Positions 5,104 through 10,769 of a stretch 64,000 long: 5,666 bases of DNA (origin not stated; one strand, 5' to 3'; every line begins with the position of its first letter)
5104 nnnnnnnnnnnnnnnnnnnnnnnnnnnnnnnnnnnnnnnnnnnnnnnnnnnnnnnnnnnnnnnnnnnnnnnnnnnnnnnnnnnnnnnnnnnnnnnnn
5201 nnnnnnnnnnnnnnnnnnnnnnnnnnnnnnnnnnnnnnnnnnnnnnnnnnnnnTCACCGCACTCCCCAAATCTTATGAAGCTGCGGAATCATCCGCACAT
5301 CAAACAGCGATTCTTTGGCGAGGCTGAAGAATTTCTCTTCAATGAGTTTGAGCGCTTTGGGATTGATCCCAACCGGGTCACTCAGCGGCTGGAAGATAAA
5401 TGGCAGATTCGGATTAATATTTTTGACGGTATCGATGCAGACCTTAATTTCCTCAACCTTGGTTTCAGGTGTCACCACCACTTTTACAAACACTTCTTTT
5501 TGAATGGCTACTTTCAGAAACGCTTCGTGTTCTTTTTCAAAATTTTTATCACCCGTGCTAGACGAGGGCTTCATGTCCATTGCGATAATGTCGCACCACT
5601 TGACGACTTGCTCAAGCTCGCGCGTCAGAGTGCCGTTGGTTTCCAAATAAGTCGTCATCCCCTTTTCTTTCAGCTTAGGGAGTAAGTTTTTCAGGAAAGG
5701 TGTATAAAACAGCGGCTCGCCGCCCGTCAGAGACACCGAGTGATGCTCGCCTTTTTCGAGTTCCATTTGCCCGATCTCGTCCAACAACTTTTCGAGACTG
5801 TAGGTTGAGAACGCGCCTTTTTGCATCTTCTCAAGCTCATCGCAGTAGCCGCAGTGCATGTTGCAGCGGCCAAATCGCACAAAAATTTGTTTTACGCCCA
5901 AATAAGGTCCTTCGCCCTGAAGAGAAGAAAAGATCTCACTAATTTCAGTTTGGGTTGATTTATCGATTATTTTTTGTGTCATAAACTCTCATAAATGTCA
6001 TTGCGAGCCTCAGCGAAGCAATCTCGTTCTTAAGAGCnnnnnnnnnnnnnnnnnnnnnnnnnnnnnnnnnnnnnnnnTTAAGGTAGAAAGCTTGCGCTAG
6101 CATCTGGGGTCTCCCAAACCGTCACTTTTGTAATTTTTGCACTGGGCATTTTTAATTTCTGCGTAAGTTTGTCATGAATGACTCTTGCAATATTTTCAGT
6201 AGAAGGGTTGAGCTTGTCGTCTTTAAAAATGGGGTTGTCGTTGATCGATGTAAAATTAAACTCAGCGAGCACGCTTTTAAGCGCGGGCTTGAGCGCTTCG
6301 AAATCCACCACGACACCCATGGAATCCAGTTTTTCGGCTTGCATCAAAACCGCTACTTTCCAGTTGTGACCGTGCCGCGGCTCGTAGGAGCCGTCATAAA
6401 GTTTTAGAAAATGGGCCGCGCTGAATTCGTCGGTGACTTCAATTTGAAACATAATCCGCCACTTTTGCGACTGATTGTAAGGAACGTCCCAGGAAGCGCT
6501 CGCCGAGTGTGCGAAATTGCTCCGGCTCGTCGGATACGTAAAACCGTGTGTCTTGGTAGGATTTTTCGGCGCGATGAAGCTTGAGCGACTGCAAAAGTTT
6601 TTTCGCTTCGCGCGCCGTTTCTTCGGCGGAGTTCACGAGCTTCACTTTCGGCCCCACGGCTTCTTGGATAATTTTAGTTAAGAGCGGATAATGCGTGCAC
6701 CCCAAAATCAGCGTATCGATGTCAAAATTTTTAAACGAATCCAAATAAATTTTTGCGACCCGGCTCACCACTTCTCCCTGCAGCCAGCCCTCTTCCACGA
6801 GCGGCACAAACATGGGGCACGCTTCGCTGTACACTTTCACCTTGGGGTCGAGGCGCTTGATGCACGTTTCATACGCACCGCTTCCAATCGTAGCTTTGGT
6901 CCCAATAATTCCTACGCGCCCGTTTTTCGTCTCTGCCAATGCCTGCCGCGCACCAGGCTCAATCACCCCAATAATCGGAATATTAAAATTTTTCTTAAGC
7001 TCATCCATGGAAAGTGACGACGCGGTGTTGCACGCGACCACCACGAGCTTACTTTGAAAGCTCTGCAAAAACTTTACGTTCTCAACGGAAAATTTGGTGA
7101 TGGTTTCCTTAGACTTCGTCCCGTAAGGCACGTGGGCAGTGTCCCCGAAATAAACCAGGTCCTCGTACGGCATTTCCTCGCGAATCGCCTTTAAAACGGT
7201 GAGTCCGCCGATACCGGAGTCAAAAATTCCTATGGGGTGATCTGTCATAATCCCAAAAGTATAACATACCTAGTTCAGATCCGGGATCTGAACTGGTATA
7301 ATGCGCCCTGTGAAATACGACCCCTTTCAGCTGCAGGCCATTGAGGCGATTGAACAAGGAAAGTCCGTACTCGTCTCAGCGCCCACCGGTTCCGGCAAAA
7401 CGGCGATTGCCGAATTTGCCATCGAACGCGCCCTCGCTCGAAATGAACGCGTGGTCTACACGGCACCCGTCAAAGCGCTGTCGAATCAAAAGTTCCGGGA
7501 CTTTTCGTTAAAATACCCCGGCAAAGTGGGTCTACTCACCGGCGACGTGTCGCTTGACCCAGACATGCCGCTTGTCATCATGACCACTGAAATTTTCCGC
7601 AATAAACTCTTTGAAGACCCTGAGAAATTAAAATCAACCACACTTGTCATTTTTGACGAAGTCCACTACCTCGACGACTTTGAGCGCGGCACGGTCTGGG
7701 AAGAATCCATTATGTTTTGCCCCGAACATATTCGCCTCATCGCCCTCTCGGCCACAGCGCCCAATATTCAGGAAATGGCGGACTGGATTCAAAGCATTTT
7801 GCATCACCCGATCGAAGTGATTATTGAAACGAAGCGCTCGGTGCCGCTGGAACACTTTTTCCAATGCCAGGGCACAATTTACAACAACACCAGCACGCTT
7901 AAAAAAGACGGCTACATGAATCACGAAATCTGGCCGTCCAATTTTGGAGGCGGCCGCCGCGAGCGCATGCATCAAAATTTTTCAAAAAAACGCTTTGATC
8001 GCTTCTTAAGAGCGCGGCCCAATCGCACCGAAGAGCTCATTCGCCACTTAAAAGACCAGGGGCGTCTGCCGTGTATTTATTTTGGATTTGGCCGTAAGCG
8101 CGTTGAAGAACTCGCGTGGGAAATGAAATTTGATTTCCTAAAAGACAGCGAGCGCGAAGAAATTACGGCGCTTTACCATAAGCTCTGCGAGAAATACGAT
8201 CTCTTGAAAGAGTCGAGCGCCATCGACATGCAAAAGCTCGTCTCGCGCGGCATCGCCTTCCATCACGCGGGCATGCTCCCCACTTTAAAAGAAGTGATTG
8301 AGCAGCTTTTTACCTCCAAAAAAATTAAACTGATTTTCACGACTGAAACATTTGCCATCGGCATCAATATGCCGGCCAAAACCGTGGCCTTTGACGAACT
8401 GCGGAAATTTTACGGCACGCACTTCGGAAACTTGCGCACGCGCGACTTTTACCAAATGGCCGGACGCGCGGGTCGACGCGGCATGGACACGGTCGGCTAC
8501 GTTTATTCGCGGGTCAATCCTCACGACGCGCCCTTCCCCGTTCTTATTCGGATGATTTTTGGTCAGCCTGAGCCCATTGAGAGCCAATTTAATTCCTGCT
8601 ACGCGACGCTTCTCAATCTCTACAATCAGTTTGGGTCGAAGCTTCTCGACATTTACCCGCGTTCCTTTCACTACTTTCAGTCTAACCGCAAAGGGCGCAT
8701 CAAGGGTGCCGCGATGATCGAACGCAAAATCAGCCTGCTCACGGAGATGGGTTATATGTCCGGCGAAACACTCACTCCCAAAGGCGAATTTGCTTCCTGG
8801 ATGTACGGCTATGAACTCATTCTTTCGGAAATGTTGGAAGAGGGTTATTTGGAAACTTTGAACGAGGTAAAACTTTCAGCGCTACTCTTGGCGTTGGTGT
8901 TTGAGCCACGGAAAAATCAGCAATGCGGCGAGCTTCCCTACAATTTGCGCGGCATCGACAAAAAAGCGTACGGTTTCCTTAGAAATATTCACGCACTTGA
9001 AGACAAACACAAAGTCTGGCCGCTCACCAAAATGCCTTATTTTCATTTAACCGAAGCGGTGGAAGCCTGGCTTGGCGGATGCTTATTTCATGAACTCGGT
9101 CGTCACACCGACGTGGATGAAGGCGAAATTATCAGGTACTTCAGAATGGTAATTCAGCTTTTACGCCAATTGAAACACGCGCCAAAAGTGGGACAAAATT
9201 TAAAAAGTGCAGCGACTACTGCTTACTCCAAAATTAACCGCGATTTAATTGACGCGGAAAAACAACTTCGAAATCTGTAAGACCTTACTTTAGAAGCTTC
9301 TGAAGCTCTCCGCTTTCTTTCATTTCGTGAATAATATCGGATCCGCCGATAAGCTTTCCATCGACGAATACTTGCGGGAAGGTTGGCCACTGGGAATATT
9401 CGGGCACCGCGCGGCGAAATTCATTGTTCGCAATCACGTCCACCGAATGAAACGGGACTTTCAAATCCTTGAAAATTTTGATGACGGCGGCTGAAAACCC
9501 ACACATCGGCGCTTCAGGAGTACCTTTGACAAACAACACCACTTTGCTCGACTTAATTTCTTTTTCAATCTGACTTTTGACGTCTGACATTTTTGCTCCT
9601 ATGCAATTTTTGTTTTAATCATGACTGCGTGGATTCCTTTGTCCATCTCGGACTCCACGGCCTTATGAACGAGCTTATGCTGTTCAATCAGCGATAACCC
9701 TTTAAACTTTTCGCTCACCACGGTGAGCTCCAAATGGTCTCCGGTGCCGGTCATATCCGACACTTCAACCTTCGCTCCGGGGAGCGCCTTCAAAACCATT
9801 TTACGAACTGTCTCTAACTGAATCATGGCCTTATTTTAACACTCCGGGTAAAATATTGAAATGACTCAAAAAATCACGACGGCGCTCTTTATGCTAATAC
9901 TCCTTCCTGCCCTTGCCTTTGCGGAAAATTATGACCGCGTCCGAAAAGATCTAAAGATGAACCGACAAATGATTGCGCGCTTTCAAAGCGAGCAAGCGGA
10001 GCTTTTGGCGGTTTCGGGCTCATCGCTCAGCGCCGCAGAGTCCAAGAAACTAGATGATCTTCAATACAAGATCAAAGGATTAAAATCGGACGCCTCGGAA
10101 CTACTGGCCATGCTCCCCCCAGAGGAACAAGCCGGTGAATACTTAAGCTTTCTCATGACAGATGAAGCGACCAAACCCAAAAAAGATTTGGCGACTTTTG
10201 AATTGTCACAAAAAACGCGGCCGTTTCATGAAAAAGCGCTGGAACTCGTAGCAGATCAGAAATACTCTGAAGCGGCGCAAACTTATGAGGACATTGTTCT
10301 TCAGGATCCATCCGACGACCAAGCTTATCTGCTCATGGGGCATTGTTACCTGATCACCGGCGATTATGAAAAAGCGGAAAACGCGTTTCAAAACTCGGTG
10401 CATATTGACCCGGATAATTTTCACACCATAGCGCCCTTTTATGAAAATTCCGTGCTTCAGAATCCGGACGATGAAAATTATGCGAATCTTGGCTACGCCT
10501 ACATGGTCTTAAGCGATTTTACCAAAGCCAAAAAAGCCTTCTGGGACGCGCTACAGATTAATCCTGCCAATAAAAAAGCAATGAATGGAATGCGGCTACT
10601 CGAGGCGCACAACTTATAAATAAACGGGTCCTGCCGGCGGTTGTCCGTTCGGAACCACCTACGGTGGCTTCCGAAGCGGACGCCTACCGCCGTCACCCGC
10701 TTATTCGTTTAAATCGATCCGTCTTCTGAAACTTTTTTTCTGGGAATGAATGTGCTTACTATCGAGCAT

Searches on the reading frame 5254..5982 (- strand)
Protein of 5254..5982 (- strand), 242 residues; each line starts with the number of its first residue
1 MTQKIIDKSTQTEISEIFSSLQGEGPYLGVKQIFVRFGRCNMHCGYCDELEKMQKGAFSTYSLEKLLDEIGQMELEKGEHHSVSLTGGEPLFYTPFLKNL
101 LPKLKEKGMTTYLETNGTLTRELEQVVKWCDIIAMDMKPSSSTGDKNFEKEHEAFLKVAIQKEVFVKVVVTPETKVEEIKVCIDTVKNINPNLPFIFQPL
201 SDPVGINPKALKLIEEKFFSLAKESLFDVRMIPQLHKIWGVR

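Call 24: search_protein_families(library=pfam, proteins=[window:5254-5982:-], max_evalue=0.001)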
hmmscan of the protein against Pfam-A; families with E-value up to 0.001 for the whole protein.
window:5254-5982:- (242 aa): 2 families
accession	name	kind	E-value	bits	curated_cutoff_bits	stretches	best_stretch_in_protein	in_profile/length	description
PF04055.27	Radical_SAM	-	1.6e-13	51.6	29.5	1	37-126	4-97/166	Radical SAM superfamily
PF13353.11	Fer4_12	-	1.8e-09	38.4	22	1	31-142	6-120/137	4Fe-4S single cluster domain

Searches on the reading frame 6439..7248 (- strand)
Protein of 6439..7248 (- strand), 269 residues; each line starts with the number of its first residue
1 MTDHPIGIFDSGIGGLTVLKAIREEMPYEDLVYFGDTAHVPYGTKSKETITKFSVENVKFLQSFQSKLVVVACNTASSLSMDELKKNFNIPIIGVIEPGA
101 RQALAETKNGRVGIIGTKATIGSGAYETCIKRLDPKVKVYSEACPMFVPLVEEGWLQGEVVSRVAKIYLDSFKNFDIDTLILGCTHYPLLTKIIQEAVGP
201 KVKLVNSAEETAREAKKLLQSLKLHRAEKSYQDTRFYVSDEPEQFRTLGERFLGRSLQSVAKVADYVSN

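Call 24: search_protein_families(library=pfam, proteins=[window:6439-7248:-], max_evalue=0.001)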
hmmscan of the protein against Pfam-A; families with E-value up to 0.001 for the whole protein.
window:6439-7248:- (269 aa): 1 family
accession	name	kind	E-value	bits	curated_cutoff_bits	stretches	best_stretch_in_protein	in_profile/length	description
PF01177.27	Asp_Glu_race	-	1e-22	81.4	31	1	21-215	19-211/211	Asp/Glu/Hydantoin racemase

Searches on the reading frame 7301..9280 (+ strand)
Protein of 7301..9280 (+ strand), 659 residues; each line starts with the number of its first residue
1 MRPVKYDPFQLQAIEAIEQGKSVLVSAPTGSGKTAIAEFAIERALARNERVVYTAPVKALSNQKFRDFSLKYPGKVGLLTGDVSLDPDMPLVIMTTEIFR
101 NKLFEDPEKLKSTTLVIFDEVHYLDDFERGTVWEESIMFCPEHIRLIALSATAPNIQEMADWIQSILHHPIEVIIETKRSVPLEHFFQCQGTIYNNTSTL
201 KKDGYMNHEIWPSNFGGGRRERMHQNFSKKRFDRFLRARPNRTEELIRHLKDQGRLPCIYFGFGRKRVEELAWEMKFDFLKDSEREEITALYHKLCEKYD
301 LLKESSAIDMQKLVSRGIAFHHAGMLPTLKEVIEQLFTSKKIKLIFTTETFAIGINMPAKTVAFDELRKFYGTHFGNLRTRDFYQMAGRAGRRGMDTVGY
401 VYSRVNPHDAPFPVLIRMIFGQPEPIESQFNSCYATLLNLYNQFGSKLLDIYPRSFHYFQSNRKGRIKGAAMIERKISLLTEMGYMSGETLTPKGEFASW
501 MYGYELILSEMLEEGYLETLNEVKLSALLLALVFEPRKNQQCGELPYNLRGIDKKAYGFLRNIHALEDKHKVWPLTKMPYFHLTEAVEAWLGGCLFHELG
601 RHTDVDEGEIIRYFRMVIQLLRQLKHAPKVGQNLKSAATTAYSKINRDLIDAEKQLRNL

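Call 23: search_protein_families(library=pfam, proteins=[window:7301-9280:+], max_evalue=0.001)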
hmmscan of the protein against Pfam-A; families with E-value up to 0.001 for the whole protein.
window:7301-9280:+ (659 aa): 7 families
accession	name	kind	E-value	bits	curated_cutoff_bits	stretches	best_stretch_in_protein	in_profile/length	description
PF00270.35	DEAD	-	1.6e-27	96.7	26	1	8-158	2-166/167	DEAD/DEAH box helicase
PF08148.17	DSHCT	-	8.2e-27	94.5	22.7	1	489-650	2-170/172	DSHCT (NUC185) domain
PF04851.21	ResIII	-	3.1e-13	50.4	22.5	1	7-153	5-162/164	Type III restriction enzyme, res subunit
PF00271.37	Helicase_C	-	1.5e-06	28.8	23.5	1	312-394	38-110/110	Helicase conserved C-terminal domain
PF22527.2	DEXQc_Suv3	-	1.8e-06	28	27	1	23-161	16-143/154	DEXQ-box helicase domain of Suv3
PF01637.24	ATPase_2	-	0.00033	21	33.2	1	21-126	21-124/225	ATPase domain predominantly from Archaea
PF20720.3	nSTAND3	-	0.00061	20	27.2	0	12-56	9-53/155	Novel STAND NTPase 3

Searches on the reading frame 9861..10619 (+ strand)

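Call 24: search_protein_families(library=pfam, proteins=[window:9861-10619:+], max_evalue=0.001)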
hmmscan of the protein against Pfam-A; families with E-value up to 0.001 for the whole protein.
window:9861-10619:+ (252 aa): 14 families
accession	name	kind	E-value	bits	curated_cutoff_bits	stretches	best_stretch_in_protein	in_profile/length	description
PF00515.34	TPR_1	-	4.6e-15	55.2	27.8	2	155-186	3-34/34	Tetratricopeptide repeat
PF07719.23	TPR_2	-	1.1e-13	50.6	27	1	155-186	3-34/34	Tetratricopeptide repeat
PF14559.12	TPR_19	-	5.7e-13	49.4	25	1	129-186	1-58/68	Tetratricopeptide repeat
PF13181.12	TPR_8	-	1.2e-12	47.3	25.7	1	154-186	2-34/34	Tetratricopeptide repeat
PF13432.12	TPR_16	-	1.6e-09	38.5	32.7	1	124-186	2-64/65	Tetratricopeptide repeat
PF23914.1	TPR_CcmH_CycH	-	3e-09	37.3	42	1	148-195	45-92/158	Cytochrome c-type biogenesis protein H TPR domain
PF13428.12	TPR_14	-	4.3e-09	36.6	23.5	0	126-160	8-42/44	Tetratricopeptide repeat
PF13431.12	TPR_17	-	2.2e-08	34.2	24.4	1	142-173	2-33/34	Tetratricopeptide repeat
PF12895.13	ANAPC3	-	1.4e-05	25.7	27.2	0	126-178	30-81/82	Anaphase-promoting complex, cyclosome, subunit 3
PF13414.12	TPR_11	-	6.3e-05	23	26.8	0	160-186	1-27/42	TPR repeat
PF25060.1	ARM_TT21_2nd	-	0.00015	21.8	27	0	113-175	50-112/270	Tetratricopeptide repeat protein 21 second ARM domain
PF13424.12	TPR_12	-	0.00031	21.3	30.1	0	154-177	46-69/77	Tetratricopeptide repeat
PF14853.12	Fis1_TPR_C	-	0.00047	20.7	25.3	0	212-241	9-38/53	Fis1 C-terminal tetratricopeptide repeat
PF13176.12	TPR_7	-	0.00094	19.5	27.9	0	155-184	1-30/36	Tetratricopeptide repeat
